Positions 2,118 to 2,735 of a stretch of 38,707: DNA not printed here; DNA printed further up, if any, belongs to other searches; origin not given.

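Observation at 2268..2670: Uncharacterised 105-aa protein behind a tandem pair of perfect LexA boxes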

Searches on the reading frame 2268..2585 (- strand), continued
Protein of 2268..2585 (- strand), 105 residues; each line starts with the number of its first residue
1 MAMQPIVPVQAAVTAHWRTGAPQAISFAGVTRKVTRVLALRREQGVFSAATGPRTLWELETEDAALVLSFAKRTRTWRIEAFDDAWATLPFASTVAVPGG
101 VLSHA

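Call 32: fold_search(model_id=the predicted structure, library=pdb)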
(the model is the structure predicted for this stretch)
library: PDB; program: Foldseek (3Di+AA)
matches with E <= 10: 477; with E <= 0.001: 0
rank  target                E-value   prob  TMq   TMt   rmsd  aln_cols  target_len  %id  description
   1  3nec_B                5.8e-01  0.15  0.24  0.17  11.6       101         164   11  Crystal Structure of Toxoplasma gondii Profilin (released 2010-09-29)
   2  4lxc_D                6.5e-01  0.20  0.27  0.14  10.1        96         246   10  The antimicrobial peptidase lysostaphin from Staphylococcus simulans (released 2014-07-09)
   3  3w9k                  6.5e-01  0.11  0.21  0.18  10.1        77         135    8  Crystal structure of thermoacidophile-specific protein STK_08120 complexed with myristic acid (released 2013-07-17)
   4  7f9o_a                6.8e-01  0.23  0.27  0.21   5.8        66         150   11  PSI-NDH supercomplex of Barley (released 2021-12-22)
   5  2ejx                  6.8e-01  0.13  0.24  0.20   8.1        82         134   13  Crystal structure of the hypothetical protein STK_08120 from Sulfolobus tokodaii (released 2008-03-25)
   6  6l7x                  6.8e-01  0.06  0.19  0.12  13.9       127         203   10  Crystal structure of Cet1 from Trypanosoma cruzi in complex with #951 ligand (released 2020-06-03)
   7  6l7w_A                7.6e-01  0.07  0.19  0.13  12.4       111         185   10  Crystal structure of Cet1 from Trypanosoma cruzi in complex with manganese ion. (released 2020-06-03)
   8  3nec_C                8.5e-01  0.15  0.27  0.19  10.2       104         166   10  Crystal Structure of Toxoplasma gondii Profilin (released 2010-09-29)
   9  1lf7                  9.5e-01  0.28  0.35  0.24  12.2       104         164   14  Crystal Structure of Human Complement Protein C8gamma at 1.2 A Resolution (released 2002-06-12)
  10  1ohf_A                1.1e+00  0.08  0.21  0.06  12.3        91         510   11  The refined structure of Nudaurelia capensis omega virus (released 2004-02-26)
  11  6y2s_A                1.1e+00  0.28  0.25  0.09   4.2        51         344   14  Escherichia coli R318A RnlA endoribonuclease (single alanine mutant of RnlA) (released 2021-03-31)
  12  2ovd                  1.1e+00  0.25  0.35  0.24  12.1       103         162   14  Crystal Structure of Human Complement Protein C8gamma with Laurate (released 2007-05-22)
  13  7anm_B                1.1e+00  0.08  0.21  0.06  12.2        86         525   12  Nudaurelia capensis omega virus capsid: virus-like particles expressed in Nicotiana benthamiana (released 2021-08-25)
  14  6e8a_A                1.2e+00  0.09  0.24  0.19  11.5       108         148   11  Crystal structure of DcrB from Salmonella enterica at 1.92 Angstroms resolution (released 2018-10-31)
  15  7n34                  1.2e+00  0.13  0.27  0.26   8.5        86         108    6  Structure of Yersinia aleksiciae Cap15 cyclic dinucleotide receptor, crystal form 1 (released 2021-11-17)
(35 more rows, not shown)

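Call 33: search_protein_families(library=pfam, alignment_id=A3, max_evalue=1)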
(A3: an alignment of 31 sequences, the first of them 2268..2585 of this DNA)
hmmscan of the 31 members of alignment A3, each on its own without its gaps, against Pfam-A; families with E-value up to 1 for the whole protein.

A. member 1, window:2268-2585:- (105 aa): 0 families

B. families by the number of members that match (of 31 scanned): 4 families
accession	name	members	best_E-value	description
PF20114.4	DUF6504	4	0.00017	Domain of unknown function (DUF6504)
PF25155.1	NTF2_YvbJ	1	0.17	YvbJ NTF2-like domain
PF15331.11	TP53IP5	1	0.22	Cellular tumour antigen p53-inducible 5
PF22479.2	Pam3_gp18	1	0.3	Cyanophage baseplate Pam3 plug gp18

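Call 34: list_cluster_members(proteins=[P0030, P0034, P0037, P0054, P0035, P0047, P0063, P0031, P0032, P0041])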
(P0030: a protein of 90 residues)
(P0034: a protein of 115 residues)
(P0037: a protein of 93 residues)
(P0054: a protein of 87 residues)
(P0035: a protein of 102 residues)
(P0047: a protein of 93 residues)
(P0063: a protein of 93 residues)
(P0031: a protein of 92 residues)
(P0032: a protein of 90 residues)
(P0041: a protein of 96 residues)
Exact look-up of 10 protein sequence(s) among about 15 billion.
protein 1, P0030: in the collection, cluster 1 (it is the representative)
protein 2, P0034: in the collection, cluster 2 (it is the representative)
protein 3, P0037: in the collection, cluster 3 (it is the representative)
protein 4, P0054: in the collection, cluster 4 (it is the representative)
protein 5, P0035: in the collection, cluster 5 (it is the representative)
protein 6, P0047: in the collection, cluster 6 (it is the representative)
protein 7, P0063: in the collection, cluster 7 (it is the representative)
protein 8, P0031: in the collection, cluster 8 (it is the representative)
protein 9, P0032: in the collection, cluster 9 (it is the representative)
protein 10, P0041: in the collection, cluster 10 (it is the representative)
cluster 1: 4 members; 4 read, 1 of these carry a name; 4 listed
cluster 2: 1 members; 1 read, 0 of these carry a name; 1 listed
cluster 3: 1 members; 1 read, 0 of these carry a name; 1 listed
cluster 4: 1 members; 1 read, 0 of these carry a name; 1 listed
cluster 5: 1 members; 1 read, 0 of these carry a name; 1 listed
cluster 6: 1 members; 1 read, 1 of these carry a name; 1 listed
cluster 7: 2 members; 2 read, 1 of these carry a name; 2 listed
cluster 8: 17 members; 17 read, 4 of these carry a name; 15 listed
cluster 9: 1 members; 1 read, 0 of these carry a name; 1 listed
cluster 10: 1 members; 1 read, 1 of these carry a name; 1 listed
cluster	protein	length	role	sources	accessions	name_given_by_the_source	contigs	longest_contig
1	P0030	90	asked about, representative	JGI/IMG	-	hypothetical protein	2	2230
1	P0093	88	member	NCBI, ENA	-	-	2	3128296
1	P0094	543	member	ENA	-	-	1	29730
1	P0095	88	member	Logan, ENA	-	-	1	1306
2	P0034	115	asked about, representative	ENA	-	-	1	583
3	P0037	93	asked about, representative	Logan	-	-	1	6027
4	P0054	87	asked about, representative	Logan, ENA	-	-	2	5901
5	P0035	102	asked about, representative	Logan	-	-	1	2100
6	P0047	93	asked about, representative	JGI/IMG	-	hypothetical protein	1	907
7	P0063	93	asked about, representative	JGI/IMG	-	hypothetical protein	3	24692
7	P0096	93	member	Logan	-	-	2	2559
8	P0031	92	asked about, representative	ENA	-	-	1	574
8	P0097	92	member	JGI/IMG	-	hypothetical protein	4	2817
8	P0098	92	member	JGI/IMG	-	hypothetical protein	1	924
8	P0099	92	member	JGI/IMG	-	hypothetical protein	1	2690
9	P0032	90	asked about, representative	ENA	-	-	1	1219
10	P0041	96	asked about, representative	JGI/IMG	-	hypothetical protein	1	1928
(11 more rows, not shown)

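Call 36: search_protein_families(library=pfam, proteins=[P0054, P0057, P0070, P0073, P0088, P0091, P0085, P0063, P0090, P0092], max_evalue=1)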
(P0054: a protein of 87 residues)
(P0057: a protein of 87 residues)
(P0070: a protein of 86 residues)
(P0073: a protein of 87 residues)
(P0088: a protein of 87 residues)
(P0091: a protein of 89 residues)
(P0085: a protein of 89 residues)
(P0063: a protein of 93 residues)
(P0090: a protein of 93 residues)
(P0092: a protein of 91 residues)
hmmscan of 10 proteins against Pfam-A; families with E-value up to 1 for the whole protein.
P0054 (87 aa): 0 families

P0057 (87 aa): 1 family
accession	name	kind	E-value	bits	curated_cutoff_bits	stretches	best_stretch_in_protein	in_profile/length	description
PF20114.4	DUF6504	-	0.011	16.4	24.2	1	15-74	20-85/103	Domain of unknown function (DUF6504)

P0070 (86 aa): 0 families

P0073 (87 aa): 0 families

P0088 (87 aa): 0 families

P0091 (89 aa): 0 families

P0085 (89 aa): 0 families

P0063 (93 aa): 0 families

P0090 (93 aa): 0 families

P0092 (91 aa): 0 families

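Call 40: find_related_loci(query=A5, collection=genome_contigs, flank=5000)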
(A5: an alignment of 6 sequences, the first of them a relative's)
Query A5 (90 aa) in genome_contigs; peptide patterns used: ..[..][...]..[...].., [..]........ (x = any residue, [..] = any of these).
365 stretches matched a pattern; 318 encode a relative of the query (tblastn E <= 1e-3); the best 80 are kept; 80 distinct loci.
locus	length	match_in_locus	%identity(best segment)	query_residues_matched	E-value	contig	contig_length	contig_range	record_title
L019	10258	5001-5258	97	1-86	2e-51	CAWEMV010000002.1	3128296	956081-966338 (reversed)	MAG: uncultured Chloroflexia bacterium isolate MFD02360.bin.2.141 genome assembly, contig: contig_446, whole genome shot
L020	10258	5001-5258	88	1-86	3e-50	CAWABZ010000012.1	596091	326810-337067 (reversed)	MAG: uncultured Chloroflexia bacterium isolate MFD09267.bin.2.90 genome assembly, contig: contig_65362, whole genome sho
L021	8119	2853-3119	87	1-89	5e-49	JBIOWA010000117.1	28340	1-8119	MAG: Candidatus Limnocylindrales bacterium isolate MAG094 k127_2478445, whole genome shotgun sequence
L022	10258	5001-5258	87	1-86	6e-49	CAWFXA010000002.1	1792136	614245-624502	MAG: uncultured Chloroflexia bacterium isolate MFD06742.bin.1.113 genome assembly, contig: contig_4562, whole genome sho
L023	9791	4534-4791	85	1-86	4e-48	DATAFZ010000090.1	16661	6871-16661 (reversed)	MAG TPA_asm: Candidatus Limnocylindrales bacterium isolate SMAG_U6816 k141_4135191, whole genome shotgun sequence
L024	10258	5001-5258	84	1-86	2e-47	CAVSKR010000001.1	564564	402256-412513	MAG: uncultured Chloroflexia bacterium isolate MFD09206.bin.1.191 genome assembly, contig: contig_2981, whole genome sho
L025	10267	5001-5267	81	1-89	1e-46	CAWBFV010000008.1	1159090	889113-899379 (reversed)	MAG: uncultured Chloroflexia bacterium isolate MFD09212.bin.2.194 genome assembly, contig: contig_6726, whole genome sho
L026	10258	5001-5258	80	1-86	1e-46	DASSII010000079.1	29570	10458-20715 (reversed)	MAG TPA_asm: Candidatus Limnocylindrales bacterium isolate SMAG_U1083 k141_1112385, whole genome shotgun sequence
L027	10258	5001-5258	81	1-86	4e-46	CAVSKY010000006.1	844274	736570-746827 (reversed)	MAG: uncultured Chloroflexia bacterium isolate MFD09206.bin.1.75 genome assembly, contig: contig_3611, whole genome shot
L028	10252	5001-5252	83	1-84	5e-46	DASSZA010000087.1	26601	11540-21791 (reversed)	MAG TPA_asm: Candidatus Limnocylindrales bacterium isolate SMAG_U695 k141_557538, whole genome shotgun sequence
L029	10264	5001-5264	81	1-90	2e-46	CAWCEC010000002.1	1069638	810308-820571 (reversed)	MAG: uncultured Chloroflexia bacterium isolate MFD09267.bin.2.231 genome assembly, contig: contig_10561, whole genome sh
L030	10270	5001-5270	81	1-90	2e-46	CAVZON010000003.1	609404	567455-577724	MAG: uncultured Chloroflexia bacterium isolate MFD02840.bin.2.205 genome assembly, contig: contig_19710, whole genome sh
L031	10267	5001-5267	80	1-89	2e-46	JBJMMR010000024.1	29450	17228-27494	MAG: Chloroflexota bacterium isolate 12C16O_24h_100_P08_coass_bin_12 k141_2278680, whole genome shotgun sequence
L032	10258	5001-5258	80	1-86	7e-46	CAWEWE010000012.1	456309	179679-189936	MAG: uncultured Chloroflexia bacterium isolate MFD09206.bin.1.106 genome assembly, contig: contig_7060, whole genome sho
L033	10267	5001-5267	82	1-89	8e-46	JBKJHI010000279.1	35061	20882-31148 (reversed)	MAG: Candidatus Limnocylindrales bacterium isolate ant_bin.103 S1Ck117_4629612_flag_0_multi_15.7455_len_35061, whole gen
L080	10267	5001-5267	78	1-89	2e-43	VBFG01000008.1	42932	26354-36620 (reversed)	MAG: Chloroflexi bacterium isolate CF_46 14_1009_16_30cm_scaffold_2693, whole genome shotgun sequence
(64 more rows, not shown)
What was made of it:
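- The family is confined to one class: 318 species genomes, almost all Limnocylindria or Chloroflexota MAGs (call 40).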

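Call 44: search_protein_families(library=pfam, proteins=[L019:5411-6091:+, L019:5611-6984:+, L019:6981-8687:+, L080:5356-6030:+, L080:6044-7048:+, L080:7045-8751:+, L019:2365-3576:+, L019:8468-9472:+], max_evalue=0.001)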
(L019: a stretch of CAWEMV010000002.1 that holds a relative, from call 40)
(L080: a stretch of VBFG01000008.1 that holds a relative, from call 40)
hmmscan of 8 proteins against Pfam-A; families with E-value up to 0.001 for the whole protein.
L019:5411-6091:+ (226 aa): 1 family
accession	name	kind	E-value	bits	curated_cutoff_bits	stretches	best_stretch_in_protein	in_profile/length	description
PF04961.17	FTCD_C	-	1e-55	188.7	24.5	1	14-194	1-181/182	Formiminotransferase-cyclodeaminase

L019:5611-6984:+ (457 aa): 2 families
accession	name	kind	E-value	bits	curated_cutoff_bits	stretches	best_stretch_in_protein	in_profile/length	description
PF02882.25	THF_DHG_CYH_C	-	6e-59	198.4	27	1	289-446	1-159/160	Tetrahydrofolate dehydrogenase/cyclohydrolase, NAD(P)-binding domain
PF00763.28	THF_DHG_CYH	-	3.4e-29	101.9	32.8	1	171-286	1-115/115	Tetrahydrofolate dehydrogenase/cyclohydrolase, catalytic domain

L019:6981-8687:+ (568 aa): 1 family
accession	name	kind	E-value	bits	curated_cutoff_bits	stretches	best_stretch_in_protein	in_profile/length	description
PF01268.25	FTHFS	-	9.8e-253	839.9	27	1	5-568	2-556/556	Formate--tetrahydrofolate ligase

L080:5356-6030:+ (224 aa): 1 family
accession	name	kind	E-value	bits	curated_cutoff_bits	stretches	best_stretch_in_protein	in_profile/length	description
PF04961.17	FTCD_C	-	1.5e-54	184.9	24.5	1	16-195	1-180/182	Formiminotransferase-cyclodeaminase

L080:6044-7048:+ (334 aa): 2 families
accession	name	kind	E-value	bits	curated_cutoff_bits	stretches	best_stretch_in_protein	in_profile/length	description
PF02882.25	THF_DHG_CYH_C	-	3.1e-59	199.3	27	1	127-282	1-157/160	Tetrahydrofolate dehydrogenase/cyclohydrolase, NAD(P)-binding domain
PF00763.28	THF_DHG_CYH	-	9.9e-31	106.8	32.8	1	9-124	1-115/115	Tetrahydrofolate dehydrogenase/cyclohydrolase, catalytic domain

L080:7045-8751:+ (568 aa): 1 family
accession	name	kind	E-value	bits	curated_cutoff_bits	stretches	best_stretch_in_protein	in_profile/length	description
PF01268.25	FTHFS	-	3.5e-257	854.5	27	1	5-568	2-556/556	Formate--tetrahydrofolate ligase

L019:2365-3576:+ (403 aa): 0 families

L019:8468-9472:+ (334 aa): 0 families

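Call 45: find_homologous_proteins(query=A4, max_evalue=10)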
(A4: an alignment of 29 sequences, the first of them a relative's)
Query A4 (29 sequences) (90 aa, profile of the alignment): 1530 proteins with E <= 10 among 3971 candidates; the best 120 are listed.
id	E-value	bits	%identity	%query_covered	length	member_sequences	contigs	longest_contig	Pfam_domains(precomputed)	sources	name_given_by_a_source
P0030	1.7e-33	132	100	100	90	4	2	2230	-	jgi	jgi:hypothetical protein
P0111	3.2e-33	131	82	100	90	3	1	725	-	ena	-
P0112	3.6e-33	131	73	100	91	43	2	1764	-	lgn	-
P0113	4.1e-33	131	74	100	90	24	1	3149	-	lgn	-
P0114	5.0e-33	131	79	100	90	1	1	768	-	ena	-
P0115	5.8e-33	130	79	100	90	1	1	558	-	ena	-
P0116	5.9e-33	130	73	100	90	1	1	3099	-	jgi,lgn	jgi:hypothetical protein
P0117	6.6e-33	130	74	100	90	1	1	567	-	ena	-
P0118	7.4e-33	130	74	100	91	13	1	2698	-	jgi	jgi:hypothetical protein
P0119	7.8e-33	130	80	99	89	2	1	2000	-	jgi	-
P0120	8.8e-33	130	71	100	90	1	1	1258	-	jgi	jgi:hypothetical protein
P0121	9.7e-33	130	77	100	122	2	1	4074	-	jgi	jgi:hypothetical protein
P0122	9.9e-33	130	93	99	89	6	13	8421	-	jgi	jgi:hypothetical protein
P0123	1.0e-32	130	76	97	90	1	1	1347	-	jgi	-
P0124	1.1e-32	129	79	93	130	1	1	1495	-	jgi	-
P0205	4.9e-32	127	73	94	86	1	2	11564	-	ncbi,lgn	-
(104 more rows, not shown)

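Call 46: find_encoding_contigs(protein=P0054, flank=5000, max_places=2)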
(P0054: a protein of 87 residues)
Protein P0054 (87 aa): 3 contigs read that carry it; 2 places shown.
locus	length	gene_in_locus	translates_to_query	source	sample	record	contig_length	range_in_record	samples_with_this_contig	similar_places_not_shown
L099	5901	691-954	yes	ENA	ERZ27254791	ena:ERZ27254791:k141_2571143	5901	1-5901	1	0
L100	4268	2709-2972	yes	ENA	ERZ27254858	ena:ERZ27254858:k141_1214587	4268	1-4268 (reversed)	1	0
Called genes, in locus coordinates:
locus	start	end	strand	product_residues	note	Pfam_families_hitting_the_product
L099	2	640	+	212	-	?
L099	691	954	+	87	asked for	-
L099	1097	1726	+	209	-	PF04961:FTCD_C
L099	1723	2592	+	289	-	PF00763:THF_DHG_CYH, PF02882:THF_DHG_CYH_C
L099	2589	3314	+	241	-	PF01925:TauE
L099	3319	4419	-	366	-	PF13379:NMT1_2 (weak), PF09084:NMT1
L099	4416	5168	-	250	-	PF00528:BPD_transp_1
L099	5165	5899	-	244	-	?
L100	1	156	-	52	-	?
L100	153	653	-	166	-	PF06803:DUF1232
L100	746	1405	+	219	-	PF01726:LexA_DNA_bind, PF09339:HTH_IclR (faint), PF12840:HTH_20 (weak), PF00717:Peptidase_S24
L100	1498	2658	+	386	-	PF00817:IMS, PF11798:IMS_HHH (weak), PF11799:IMS_C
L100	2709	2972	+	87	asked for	-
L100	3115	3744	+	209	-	PF04961:FTCD_C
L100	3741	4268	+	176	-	?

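Call 47: find_encoding_contigs(protein=P0063, flank=5000, max_places=2)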
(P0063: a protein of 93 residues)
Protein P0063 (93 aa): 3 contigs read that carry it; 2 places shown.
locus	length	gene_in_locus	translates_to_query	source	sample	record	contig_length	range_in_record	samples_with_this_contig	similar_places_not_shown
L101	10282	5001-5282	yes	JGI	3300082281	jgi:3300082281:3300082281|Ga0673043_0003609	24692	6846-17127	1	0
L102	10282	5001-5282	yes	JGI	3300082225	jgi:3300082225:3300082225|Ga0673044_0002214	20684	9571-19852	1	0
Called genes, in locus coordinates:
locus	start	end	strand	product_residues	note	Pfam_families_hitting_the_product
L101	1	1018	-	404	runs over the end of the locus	-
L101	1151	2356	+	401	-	-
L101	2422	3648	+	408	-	-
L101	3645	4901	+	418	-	PF00817:IMS, PF11798:IMS_HHH (weak), PF11799:IMS_C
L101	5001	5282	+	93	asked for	-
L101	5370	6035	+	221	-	PF04961:FTCD_C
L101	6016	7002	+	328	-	PF00763:THF_DHG_CYH, PF02882:THF_DHG_CYH_C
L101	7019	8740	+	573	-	PF01268:FTHFS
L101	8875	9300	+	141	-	PF01521:Fe-S_biosyn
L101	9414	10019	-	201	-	PF00174:Oxidored_molyb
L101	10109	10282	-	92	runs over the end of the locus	-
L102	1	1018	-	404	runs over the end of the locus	-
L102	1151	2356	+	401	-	-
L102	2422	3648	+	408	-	-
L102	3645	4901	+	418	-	PF00817:IMS, PF11798:IMS_HHH (weak), PF11799:IMS_C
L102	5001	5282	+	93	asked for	-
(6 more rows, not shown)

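Call 66: predict_structure(alignment_id=A6)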
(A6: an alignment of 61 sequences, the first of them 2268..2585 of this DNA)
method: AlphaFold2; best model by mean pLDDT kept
length: 105 residues; sequences in the alignment: 61
mean_pLDDT: 81.3   pTM: 0.72
mean pLDDT of the five models: 81.3, 81.1, 81.0, 79.4, 79.2
residues with pLDDT >= 90: 50; 70-90: 33; 50-70: 13; < 50: 9
segments of 3 or more residues with pLDDT < 50: 97-105
pLDDT, mean of each block of 10 residues (from residue 1): 87 92 92 94 75 85 91 90 77 55 33
secondary structure, 60 per line:
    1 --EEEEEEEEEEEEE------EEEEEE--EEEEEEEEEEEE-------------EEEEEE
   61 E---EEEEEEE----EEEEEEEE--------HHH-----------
elements in order: E3-15 E22-27 E30-41 E55-61 E65-71 E76-83

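Call 67: fold_search(model_id=the predicted structure, library=viral)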
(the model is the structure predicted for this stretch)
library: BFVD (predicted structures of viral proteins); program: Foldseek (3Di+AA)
matches with E <= 10: 687; with E <= 0.001: 0
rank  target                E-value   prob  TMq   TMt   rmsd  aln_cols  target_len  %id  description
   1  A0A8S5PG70            3.4e-02  1.00  0.51  0.53   3.2        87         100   17  Uncharacterized protein [Siphoviridae sp. cthL03]
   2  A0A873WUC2            2.4e-01  0.11  0.23  0.15  15.6       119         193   13  (no name in the UniProt tables at hand)
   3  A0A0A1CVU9            2.7e-01  0.38  0.30  0.35  11.1        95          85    8  Uncharacterized protein [Vaccinia virus]
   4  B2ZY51                3.1e-01  0.33  0.24  0.04  10.4        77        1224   18  Peptidase S74 domain-containing protein [Ralstonia phage phiRSL1]
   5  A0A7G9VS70            3.3e-01  0.54  0.25  0.35   8.2        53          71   15  Uncharacterized protein [Rheinheimera phage vB_RspM_barba_12-9E]
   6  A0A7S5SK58            3.5e-01  0.16  0.23  0.14  15.7        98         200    9  (no name in the UniProt tables at hand)
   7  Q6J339                3.5e-01  0.10  0.20  0.17  14.7       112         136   10  Chemokine-binding protein [Vaccinia virus (strain Ankara)]
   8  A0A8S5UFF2            3.9e-01  0.23  0.22  0.13   8.3        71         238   17  Uncharacterized protein [Myoviridae sp. ctcyQ27]
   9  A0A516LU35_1          4.3e-01  0.21  0.26  0.04  13.3        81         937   16  (no name in the UniProt tables at hand)
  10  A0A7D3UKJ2            4.6e-01  0.41  0.25  0.22   5.1        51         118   18  (no name in the UniProt tables at hand)
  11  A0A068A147            4.6e-01  0.35  0.24  0.20   5.8        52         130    8  (no name in the UniProt tables at hand)
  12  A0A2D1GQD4            4.6e-01  0.21  0.28  0.31  10.6       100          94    8  (no name in the UniProt tables at hand)
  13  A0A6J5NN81            5.1e-01  0.21  0.26  0.20  10.2        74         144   14  Uncharacterized protein [uncultured Caudovirales phage]
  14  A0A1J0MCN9            5.4e-01  0.72  0.27  0.35   4.6        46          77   17  (no name in the UniProt tables at hand)
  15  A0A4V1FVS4            5.4e-01  0.14  0.20  0.25  10.5        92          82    6  (no name in the UniProt tables at hand)
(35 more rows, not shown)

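Call 70: search_dna_similar(query=P0057, collection=plasmids, mode=protein, max_evalue=1, max_rows=15)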
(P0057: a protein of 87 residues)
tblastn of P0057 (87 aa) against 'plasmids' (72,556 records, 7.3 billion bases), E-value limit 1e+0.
No match.
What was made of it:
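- Tried and rejected: Plasmid search. tblastn of a divergent member against plasmids found no match (call 70).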

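Call 71: fold_search(model_id=the predicted structure, library=pdb)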
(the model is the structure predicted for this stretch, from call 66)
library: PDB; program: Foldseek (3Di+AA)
matches with E <= 10: 415; with E <= 0.001: 0
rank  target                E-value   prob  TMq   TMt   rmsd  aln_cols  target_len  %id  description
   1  4lxc_D                1.5e-01  0.44  0.25  0.13   7.9        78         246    9  The antimicrobial peptidase lysostaphin from Staphylococcus simulans (released 2014-07-09)
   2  4lxc_B                2.1e-01  0.38  0.25  0.13   7.8        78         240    9  The antimicrobial peptidase lysostaphin from Staphylococcus simulans (released 2014-07-09)
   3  5leo_A                2.3e-01  0.33  0.24  0.27   8.0        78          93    9  Complex structure of lysostaphin SH3b domain with peptidoglycan fragment (released 2017-07-12)
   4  1njh                  2.6e-01  0.18  0.23  0.23  12.3       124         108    9  Crystal Structure of Bacillus subtilis YojF protein (released 2003-07-01)
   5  4lxc_A                2.9e-01  0.33  0.25  0.13   7.9        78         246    9  The antimicrobial peptidase lysostaphin from Staphylococcus simulans (released 2014-07-09)
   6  4lxc_C                3.2e-01  0.30  0.25  0.13   7.9        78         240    9  The antimicrobial peptidase lysostaphin from Staphylococcus simulans (released 2014-07-09)
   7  1r77_B                3.8e-01  0.28  0.25  0.25   7.9        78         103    6  Crystal structure of the cell wall targeting domain of peptidylglycan hydrolase ALE-1 (released 2005-04-12)
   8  1r77_A                4.5e-01  0.25  0.25  0.26   7.9        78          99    6  Crystal structure of the cell wall targeting domain of peptidylglycan hydrolase ALE-1 (released 2005-04-12)
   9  9gb5_G                4.5e-01  0.07  0.17  0.15  12.9       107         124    7  Contracted phiCD508 neck (released 2025-03-26)
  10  3nec_B                5.8e-01  0.25  0.32  0.23  10.1       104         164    9  Crystal Structure of Toxoplasma gondii Profilin (released 2010-09-29)
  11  6yrr_MODEL_1_A        6.9e-01  0.30  0.30  0.23   6.7        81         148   15  Heimdallarchaeota profilin (released 2021-11-03)
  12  7woo_C                7.7e-01  0.18  0.27  0.04  12.9       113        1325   11  Cryo-EM structure of the inner ring protomer of the Saccharomyces cerevisiae nuclear pore complex (released 2022-04-13)
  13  2mk5_MODEL_1_A        8.1e-01  0.12  0.21  0.18   8.5        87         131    8  Solution structure of a protein domain (released 2014-05-28)
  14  7bng_A                8.5e-01  0.16  0.24  0.25   8.0        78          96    6  Complex structure of SH3b domain with L-canavanine (released 2021-02-17)
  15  3d8f_A                9.0e-01  0.10  0.16  0.14  12.3        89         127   11  Crystal structure of the human Fe65-PTB1 domain with bound phosphate (trigonal crystal form) (released 2008-06-10)
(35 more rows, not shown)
